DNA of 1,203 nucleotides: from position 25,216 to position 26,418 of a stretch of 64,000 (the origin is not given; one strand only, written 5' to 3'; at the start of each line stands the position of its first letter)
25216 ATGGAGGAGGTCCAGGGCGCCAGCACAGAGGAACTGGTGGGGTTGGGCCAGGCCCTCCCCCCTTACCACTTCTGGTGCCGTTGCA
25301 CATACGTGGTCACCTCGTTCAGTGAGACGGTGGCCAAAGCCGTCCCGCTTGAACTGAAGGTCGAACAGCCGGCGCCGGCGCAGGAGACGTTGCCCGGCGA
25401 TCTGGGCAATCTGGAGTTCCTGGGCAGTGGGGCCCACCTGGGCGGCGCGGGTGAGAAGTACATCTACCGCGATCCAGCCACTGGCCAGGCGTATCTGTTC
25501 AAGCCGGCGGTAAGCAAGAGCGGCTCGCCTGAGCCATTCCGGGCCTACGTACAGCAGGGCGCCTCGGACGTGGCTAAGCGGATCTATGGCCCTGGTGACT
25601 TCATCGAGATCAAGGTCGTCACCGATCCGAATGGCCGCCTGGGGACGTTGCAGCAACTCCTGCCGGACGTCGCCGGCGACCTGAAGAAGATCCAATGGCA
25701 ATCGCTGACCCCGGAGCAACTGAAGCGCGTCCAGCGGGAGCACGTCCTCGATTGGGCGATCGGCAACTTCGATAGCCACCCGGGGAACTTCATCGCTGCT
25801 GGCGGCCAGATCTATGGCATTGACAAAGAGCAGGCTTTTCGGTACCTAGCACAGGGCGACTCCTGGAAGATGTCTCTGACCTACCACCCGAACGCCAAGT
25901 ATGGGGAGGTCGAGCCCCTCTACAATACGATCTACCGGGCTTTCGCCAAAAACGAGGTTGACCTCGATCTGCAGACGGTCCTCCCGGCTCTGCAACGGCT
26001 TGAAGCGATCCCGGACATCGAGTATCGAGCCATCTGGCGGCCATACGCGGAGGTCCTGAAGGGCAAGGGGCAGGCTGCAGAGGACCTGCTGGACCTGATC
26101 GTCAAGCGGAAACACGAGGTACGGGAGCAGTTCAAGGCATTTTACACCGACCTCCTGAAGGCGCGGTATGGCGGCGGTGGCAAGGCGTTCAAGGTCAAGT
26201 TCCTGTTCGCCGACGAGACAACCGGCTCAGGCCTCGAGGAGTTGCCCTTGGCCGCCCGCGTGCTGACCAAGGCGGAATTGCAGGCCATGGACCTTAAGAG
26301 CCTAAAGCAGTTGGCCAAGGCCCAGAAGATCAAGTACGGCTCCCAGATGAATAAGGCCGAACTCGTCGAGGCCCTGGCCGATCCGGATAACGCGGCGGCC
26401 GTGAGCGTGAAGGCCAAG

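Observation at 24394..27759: Giant polyvalent head-morphogenesis protein: gp7/MuF domain fused to a kinase-like domain and a compositionally foreign C-terminal module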

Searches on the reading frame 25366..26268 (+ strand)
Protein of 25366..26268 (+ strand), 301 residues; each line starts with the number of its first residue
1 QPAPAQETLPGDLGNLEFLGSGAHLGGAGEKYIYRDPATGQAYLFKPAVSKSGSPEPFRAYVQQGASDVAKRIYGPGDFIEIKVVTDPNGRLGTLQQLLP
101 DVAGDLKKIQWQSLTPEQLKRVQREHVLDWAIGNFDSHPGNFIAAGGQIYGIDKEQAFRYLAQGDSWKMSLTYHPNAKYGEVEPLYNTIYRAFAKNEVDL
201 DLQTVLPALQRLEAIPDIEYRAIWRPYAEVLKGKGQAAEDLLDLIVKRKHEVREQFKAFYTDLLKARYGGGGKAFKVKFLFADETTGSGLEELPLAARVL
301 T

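Call 13: search_solved_structures(query=A2, max_evalue=10, show_alignments=3)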
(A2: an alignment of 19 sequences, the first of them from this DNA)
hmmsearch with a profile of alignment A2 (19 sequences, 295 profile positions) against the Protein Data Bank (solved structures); distinct sequences matched with E-value up to 10: 2.
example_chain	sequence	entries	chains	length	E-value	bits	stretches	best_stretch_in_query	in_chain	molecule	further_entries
2r26_A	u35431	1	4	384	0.81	12.1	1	197-252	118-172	Citrate Synthase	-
2ifc_A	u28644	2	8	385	0.81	12.1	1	197-252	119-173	Citrate Synthase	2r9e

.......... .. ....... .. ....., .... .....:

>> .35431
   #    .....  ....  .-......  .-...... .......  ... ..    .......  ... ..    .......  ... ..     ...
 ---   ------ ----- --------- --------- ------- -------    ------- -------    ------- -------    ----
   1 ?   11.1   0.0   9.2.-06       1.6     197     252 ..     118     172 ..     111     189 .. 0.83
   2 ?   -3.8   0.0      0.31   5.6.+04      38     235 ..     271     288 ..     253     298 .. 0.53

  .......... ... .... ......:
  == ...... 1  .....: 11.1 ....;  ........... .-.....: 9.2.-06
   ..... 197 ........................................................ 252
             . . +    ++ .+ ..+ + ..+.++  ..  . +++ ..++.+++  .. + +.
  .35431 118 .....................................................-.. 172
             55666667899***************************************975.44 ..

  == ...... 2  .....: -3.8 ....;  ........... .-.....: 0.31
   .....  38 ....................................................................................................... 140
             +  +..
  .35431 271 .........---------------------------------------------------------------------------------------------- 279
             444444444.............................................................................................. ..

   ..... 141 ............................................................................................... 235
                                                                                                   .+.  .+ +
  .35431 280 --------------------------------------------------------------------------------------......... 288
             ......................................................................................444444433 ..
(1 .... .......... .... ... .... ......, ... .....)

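Call 24: search_protein_families(library=pfam, alignment_id=A2, max_evalue=1)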
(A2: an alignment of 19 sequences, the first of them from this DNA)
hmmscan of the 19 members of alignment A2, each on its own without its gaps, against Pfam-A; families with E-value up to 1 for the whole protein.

A. member 1, seq(301 aa): 1 family
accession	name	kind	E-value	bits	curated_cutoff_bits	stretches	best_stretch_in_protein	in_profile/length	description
PF11219.13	DUF3014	-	0.21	12.3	25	1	136-220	25-109/156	Protein of unknown function (DUF3014)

B. families by the number of members that match (of 19 scanned): 17 families
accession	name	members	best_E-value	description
PF07804.18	HipA_C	7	0.0063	HipA-like C-terminal domain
PF00454.33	PI3_PI4_kinase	5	0.01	Phosphatidylinositol 3- and 4-kinase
PF11219.13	DUF3014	2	0.062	Protein of unknown function (DUF3014)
PF14643.11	DUF4455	2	0.15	Domain of unknown function (DUF4455)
PF19306.5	WH_Lhr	1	0.018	Large helicase-related protein, winged helix domain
PF22029.2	PhyR_sigma2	1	0.035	Sigma2 domain of PhyR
PF15335.11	CAAP1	1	0.049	Caspase activity and apoptosis inhibitor 1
PF14435.11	SUKH-4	1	0.053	SUKH-4 immunity protein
PF08721.17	Tn7_Tnp_TnsA_C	1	0.059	TnsA endonuclease C terminal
PF03791.18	KNOX2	1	0.16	KNOX2 domain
PF17776.6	NLRC4_HD2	1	0.17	NLRC4 helical domain HD2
PF07955.17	DUF1687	1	0.18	Protein of unknown function (DUF1687)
PF01442.23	Apolipoprotein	1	0.18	Apolipoprotein A1/A4/E domain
PF11467.13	LEDGF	1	0.23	Lens epithelium-derived growth factor (LEDGF)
PF02752.27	Arrestin_C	1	0.23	Arrestin (or S-antigen), C-terminal domain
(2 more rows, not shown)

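Call 25: predict_structure(alignment_id=A2)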
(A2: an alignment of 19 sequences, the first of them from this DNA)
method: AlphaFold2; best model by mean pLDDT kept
length: 301 residues; sequences in the alignment: 19
mean_pLDDT: 89.3   pTM: 0.88
mean pLDDT of the five models: 89.3, 89.1, 88.1, 88.0, 88.0
residues with pLDDT >= 90: 208; 70-90: 69; 50-70: 17; < 50: 7
segments of 3 or more residues with pLDDT < 50: 295-301
pLDDT, mean of each block of 10 residues (from residue 1): 74 90 83 94 94 91 98 91 94 93 88 94 97 93 92 92 93 88 93 95 96 98 98 98 98 97 85 70 70 46 33
secondary structure, 60 per line:
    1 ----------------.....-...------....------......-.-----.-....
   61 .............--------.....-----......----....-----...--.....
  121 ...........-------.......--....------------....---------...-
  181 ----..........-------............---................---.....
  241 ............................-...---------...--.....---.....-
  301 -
elements in order: E17-21 E32-35 E42-47 H57-73 E82-86 E92-97 E102-105 H116-131 E142-145 E148-151 H164-167 H185-194 H202-213 H217-232 H236-268 H287-291 H295-299

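Call 28: fold_search(model_id=the predicted structure, library=pdb)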
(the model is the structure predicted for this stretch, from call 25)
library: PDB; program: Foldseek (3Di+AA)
matches with E <= 10: 1929; with E <= 0.001: 771
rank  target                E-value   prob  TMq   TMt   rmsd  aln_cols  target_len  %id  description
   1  1mru_A                2.6e-06  1.00  0.32  0.35  16.0       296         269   14  Intracellular Ser/Thr protein kinase domain of Mycobacterium tuberculosis PknB. (released 2003-02-11)
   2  1o6y                  2.7e-06  1.00  0.33  0.36  14.6       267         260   15  Catalytic domain of PknB kinase from Mycobacterium tuberculosis (released 2003-01-30)
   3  2fum_D                4.4e-06  1.00  0.31  0.35  14.8       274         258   14  Catalytic domain of protein kinase PknB from Mycobacterium tuberculosis in complex with mitoxantrone (released 2006-08-01)
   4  5u94                  4.4e-06  1.00  0.30  0.33  14.9       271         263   15  Crystal structure of the Mycobacterium tuberculosis PASTA kinase PknB in complex with the potential theraputic kinase in (released 2017-12-20)
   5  9ymt                  8.4e-06  1.00  0.34  0.37  14.2       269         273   12  Staphylococcus aureus serine/threonine kinase Stk1 with inhibitor GW779439X (released 2026-03-11)
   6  1mru_B                8.4e-06  1.00  0.35  0.38  15.9       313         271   16  Intracellular Ser/Thr protein kinase domain of Mycobacterium tuberculosis PknB. (released 2003-02-11)
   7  3ori_A                8.9e-06  1.00  0.32  0.34  16.1       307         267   14  Mycobacterium tuberculosis PknB kinase domain L33D mutant (crystal form 1) (released 2010-12-15)
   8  4o6e                  1.2e-05  1.00  0.32  0.30  18.0       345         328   14  Discovery of 5,6,7,8-tetrahydropyrido[3,4-d]pyrimidine Inhibitors of Erk2 (released 2014-05-21)
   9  3pg1                  1.2e-05  1.00  0.30  0.28  19.4       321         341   14  MAP kinase LmaMPK10 from Leishmania major (1.95 angs resolution) (released 2011-11-16)
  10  4jw1_A                1.3e-05  1.00  0.42  0.26  10.1       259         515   14  Crystal structure of N-terminal 618-residue fragment of LepB from Legionella pneumophila (released 2013-05-08)
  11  5v62_A                1.3e-05  1.00  0.34  0.31  19.4       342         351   13  Phospho-ERK2 bound to bivalent inhibitor SBP3 (released 2017-07-26)
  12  6b2p                  1.4e-05  1.00  0.32  0.36  14.3       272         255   15  Dual Inhibition of the Essential Protein Kinases A and B in Mycobacterium tuberculosis (released 2018-02-14)
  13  9lta_B                1.5e-05  1.00  0.34  0.31  18.9       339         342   14  Crystal Structure of Compound SKLB-D18 with MAPK7 (ERK5) (released 2025-04-02)
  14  2fum_A                1.6e-05  1.00  0.36  0.40  14.7       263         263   16  Catalytic domain of protein kinase PknB from Mycobacterium tuberculosis in complex with mitoxantrone (released 2006-08-01)
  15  6opi                  1.7e-05  1.00  0.28  0.27  19.7       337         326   13  phosphorylated ERK2 with SCH-CPD336 (released 2019-07-31)
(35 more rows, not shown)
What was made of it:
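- On Protein-kinase-like superfamily: 771 PDB matches at E<=1e-3; the 50 best listed are kinases or kinase-fold proteins (call 28).
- High-confidence model and 771 kinase matches (calls 25, 28).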

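Call 37: find_homologous_proteins(query=A2, max_evalue=0.001)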
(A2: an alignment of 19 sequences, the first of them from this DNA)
Query A2 (19 sequences) (301 aa, profile of the alignment): 55 proteins with E <= 0.001 among 8000 candidates.
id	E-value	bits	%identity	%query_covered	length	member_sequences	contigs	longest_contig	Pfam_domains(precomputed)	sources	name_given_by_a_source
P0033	5.1e-106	372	53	88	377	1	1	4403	-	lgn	-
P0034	3.0e-102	360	51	88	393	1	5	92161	-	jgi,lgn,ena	-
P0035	6.0e-99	349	48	83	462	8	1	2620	-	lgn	-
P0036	5.3e-96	339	48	87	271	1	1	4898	-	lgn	-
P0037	2.7e-95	337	48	87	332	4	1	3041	-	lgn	-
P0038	1.0e-94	335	50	87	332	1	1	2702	-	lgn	-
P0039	2.7e-94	334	50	86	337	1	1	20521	-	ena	-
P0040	2.2e-93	331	48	87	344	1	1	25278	-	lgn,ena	-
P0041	3.1e-93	330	50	87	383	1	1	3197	-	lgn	-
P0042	1.3e-91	325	47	87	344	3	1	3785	-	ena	-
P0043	2.9e-91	324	47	87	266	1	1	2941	-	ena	-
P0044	4.5e-91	323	47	87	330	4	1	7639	-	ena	-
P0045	9.6e-90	319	47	88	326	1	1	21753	-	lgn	-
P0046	7.3e-87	309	43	87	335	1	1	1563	-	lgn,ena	-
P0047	2.0e-79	285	47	88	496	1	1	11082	-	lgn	-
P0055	4.5e-55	205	37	70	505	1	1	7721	PF03496.21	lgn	-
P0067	2.6e-49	186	37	84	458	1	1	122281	-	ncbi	-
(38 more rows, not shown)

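Call 38: find_encoding_contigs(protein=P0034, flank=8000, max_places=2)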
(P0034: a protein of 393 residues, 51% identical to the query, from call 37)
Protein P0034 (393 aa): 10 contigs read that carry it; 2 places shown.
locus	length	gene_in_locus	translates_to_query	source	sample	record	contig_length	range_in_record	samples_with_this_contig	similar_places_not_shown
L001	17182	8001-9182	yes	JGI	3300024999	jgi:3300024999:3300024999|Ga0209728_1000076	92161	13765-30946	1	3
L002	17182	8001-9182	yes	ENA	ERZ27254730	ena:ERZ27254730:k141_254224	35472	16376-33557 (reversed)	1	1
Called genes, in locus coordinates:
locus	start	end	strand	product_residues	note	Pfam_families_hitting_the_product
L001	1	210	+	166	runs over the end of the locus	-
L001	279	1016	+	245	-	-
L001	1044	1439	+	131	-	-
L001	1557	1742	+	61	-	-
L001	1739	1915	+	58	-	-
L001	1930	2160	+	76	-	-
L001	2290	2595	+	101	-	-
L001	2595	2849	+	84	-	-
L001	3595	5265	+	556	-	-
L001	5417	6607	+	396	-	-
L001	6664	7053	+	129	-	-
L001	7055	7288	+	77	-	-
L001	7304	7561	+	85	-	-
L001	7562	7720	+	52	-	-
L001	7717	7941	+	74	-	-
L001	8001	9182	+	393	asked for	-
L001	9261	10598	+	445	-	PF01129:ART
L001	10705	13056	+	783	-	PF03496:ADPrib_exo_Tox (weak), PF01129:ART (faint)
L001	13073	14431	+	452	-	-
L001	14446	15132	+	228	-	PF16075:DUF4815 (weak)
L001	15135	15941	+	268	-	-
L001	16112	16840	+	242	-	-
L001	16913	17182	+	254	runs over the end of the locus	-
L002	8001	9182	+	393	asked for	-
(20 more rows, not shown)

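Call 39: find_encoding_contigs(protein=P0067, flank=8000, max_places=2)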
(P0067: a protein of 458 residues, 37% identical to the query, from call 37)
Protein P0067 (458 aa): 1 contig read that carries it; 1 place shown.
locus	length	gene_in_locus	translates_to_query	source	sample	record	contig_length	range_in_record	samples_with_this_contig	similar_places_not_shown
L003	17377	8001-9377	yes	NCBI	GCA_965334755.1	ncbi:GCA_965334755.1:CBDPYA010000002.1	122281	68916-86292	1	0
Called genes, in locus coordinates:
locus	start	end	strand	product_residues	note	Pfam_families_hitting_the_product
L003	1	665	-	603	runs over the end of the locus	PF01541:GIY-YIG, PF27096:UvrC_M, PF22920:UvrC_RNaseH, PF08459:UvrC_RNaseH_dom, PF14520:HHH_5, PF00633:HHH (faint), PF12826:HHH_2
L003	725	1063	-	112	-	PF12840:HTH_20, PF01022:HTH_5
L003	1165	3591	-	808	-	PF00403:HMA, PF00122:E1-E2_ATPase, PF00702:Hydrolase, PF08282:Hydrolase_3 (weak), PF00403:HMA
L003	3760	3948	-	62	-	PF01783:Ribosomal_L32p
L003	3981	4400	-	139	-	PF02620:YceD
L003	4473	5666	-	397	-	PF00871:Acetate_kinase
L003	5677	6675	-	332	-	PF01515:PTA_PTB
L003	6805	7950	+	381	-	PF01467:CTP_transf_like (faint), PF05636:HIGH_NTase1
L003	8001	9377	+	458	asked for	-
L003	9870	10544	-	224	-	-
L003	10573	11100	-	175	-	PF13353:Fer4_12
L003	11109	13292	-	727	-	PF03477:ATP-cone, PF13597:NRDD, PF01228:Gly_radical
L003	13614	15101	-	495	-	PF00006:ATP-synt_ab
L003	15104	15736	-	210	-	PF13483:Lactamase_B_3, PF12706:Lactamase_B_2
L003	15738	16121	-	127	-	PF09148:DUF1934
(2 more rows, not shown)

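Call 86: search_protein_families(library=ncbifam, proteins=[P0067], max_evalue=0.1)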
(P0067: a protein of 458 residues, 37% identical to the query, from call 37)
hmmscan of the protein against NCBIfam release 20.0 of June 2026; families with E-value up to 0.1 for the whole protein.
P0067 (458 aa): 0 families

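Call 90: search_protein_families(library=pfam, proteins=[P0055, L001:9261-10595:+, L001:10705-13053:+], max_evalue=0.01)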
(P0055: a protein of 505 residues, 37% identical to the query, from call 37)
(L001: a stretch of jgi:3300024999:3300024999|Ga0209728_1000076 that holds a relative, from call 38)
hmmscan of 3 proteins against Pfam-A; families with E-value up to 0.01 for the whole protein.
P0055 (505 aa): 1 family
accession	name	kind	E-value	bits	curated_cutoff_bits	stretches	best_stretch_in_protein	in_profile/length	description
PF03496.20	ADPrib_exo_Tox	-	1.3e-05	25.1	23.4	0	10-126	16-134/196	ADP-ribosyltransferase exoenzyme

L001:9261-10595:+ (445 aa): 1 family
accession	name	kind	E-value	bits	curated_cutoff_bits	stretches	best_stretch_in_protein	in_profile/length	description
PF01129.24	ART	-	1.4e-08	34.8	22.3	1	299-418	109-216/222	NAD:arginine ADP-ribosyltransferase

L001:10705-13053:+ (783 aa): 2 families
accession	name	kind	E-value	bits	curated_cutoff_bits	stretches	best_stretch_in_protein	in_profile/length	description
PF03496.20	ADPrib_exo_Tox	-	1.9e-09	37.6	23.4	1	66-228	17-181/196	ADP-ribosyltransferase exoenzyme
PF01129.24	ART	-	1e-08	35.2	22.3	1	426-503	150-219/222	NAD:arginine ADP-ribosyltransferase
